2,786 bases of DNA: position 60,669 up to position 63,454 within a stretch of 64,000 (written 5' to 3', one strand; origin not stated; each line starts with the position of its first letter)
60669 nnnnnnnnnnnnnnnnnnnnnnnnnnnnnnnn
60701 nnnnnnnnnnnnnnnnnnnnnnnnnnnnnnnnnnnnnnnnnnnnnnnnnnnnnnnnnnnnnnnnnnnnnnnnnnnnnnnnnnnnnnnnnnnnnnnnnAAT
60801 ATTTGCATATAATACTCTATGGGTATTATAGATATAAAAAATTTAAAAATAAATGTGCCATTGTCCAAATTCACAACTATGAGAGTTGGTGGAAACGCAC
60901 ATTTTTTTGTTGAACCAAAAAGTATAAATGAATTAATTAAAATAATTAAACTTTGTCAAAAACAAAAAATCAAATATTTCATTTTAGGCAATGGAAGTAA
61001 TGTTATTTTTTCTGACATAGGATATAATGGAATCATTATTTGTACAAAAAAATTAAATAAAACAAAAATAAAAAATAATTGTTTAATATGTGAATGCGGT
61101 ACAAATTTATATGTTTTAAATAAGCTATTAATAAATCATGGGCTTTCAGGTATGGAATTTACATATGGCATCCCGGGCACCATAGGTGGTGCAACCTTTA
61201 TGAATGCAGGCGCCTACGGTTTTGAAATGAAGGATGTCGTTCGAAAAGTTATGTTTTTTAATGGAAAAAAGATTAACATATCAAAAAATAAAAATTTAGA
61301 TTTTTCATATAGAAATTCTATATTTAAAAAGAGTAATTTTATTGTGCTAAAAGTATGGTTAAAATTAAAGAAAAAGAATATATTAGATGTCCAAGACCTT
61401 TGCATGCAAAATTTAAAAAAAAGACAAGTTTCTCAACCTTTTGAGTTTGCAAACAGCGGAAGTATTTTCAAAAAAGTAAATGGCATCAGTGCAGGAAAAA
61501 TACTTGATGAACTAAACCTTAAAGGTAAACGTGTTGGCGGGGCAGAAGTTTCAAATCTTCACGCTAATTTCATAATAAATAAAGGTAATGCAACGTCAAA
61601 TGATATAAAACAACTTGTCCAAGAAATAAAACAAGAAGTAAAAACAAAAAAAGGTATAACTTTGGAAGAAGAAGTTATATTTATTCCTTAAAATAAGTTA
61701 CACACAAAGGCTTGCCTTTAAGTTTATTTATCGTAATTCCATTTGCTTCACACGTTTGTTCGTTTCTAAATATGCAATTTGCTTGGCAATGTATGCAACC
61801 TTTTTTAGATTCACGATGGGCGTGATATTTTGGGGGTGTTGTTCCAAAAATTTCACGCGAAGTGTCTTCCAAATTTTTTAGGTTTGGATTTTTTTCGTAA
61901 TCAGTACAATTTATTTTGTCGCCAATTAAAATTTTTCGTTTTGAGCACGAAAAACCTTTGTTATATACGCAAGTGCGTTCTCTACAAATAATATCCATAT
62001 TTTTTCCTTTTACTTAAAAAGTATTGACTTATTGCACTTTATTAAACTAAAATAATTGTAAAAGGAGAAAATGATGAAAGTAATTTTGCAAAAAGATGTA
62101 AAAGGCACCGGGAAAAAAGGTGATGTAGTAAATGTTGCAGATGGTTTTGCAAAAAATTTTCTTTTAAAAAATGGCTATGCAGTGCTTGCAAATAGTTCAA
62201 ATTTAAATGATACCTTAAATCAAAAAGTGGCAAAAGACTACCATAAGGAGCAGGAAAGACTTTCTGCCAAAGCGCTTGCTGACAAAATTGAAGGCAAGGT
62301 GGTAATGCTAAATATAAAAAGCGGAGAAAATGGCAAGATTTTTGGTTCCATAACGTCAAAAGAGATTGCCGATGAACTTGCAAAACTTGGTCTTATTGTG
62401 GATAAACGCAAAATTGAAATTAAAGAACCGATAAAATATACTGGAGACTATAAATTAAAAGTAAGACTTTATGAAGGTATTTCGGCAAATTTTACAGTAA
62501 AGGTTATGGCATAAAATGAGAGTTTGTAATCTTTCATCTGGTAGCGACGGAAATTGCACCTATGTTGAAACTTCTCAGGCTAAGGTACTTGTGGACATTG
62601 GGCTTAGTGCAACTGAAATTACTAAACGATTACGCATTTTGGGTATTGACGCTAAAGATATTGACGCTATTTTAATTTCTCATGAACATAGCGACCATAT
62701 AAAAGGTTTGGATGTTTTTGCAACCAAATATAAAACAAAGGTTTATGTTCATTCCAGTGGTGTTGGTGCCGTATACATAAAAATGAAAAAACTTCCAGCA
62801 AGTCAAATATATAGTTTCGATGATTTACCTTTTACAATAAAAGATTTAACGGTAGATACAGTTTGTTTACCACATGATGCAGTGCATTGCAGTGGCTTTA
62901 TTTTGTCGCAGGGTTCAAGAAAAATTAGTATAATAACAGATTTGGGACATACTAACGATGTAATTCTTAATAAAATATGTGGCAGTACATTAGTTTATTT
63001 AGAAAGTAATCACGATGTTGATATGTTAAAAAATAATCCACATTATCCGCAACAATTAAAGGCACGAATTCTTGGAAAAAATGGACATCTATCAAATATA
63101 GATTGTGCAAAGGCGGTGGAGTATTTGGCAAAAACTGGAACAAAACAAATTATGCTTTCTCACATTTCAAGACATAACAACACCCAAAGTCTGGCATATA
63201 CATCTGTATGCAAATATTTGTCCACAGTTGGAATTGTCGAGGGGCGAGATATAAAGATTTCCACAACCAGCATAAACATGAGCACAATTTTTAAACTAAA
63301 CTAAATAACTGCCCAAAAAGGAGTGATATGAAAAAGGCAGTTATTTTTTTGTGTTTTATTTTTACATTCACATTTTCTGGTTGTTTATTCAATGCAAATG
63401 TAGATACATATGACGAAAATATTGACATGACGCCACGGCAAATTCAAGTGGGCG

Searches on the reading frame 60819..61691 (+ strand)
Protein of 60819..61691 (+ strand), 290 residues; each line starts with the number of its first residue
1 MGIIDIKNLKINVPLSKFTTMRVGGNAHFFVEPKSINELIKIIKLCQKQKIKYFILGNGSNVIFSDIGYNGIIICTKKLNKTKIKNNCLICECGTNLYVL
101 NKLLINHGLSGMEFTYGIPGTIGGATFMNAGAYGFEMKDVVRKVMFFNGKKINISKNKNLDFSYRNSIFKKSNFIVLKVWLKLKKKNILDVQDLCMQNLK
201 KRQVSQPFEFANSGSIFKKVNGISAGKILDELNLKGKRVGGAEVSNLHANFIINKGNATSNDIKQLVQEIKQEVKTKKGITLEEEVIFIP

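Call 75: search_protein_families(library=pfam, proteins=[window:60819-61691:+], max_evalue=0.000001)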
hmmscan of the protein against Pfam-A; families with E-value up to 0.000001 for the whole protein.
window:60819-61691:+ (290 aa): 2 families
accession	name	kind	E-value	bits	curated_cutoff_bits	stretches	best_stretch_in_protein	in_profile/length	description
PF02873.21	MurB_C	-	1.9e-29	102.2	27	1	191-289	2-99/99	UDP-N-acetylenolpyruvoylglucosamine reductase, C-terminal domain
PF01565.28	FAD_binding_4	-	3.6e-22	79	26.4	1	29-146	3-128/139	FAD binding domain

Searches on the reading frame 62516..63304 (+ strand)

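Call 89: search_protein_families(library=pfam, proteins=[window:62516-63304:+], max_evalue=0.00001)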
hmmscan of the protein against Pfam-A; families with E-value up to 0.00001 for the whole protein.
window:62516-63304:+ (262 aa): 3 families
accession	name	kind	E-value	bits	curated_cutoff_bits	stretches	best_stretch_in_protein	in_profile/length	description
PF12706.13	Lactamase_B_2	-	5e-17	62.6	27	1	24-217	3-200/200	Beta-lactamase superfamily domain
PF00753.33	Lactamase_B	-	1.8e-16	61.1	22.7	1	11-154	5-161/196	Metallo-beta-lactamase superfamily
PF23023.1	Anti-Pycsar_Apyc1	-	1e-06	28.9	50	1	13-76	21-81/250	Anti-Pycsar protein Apyc1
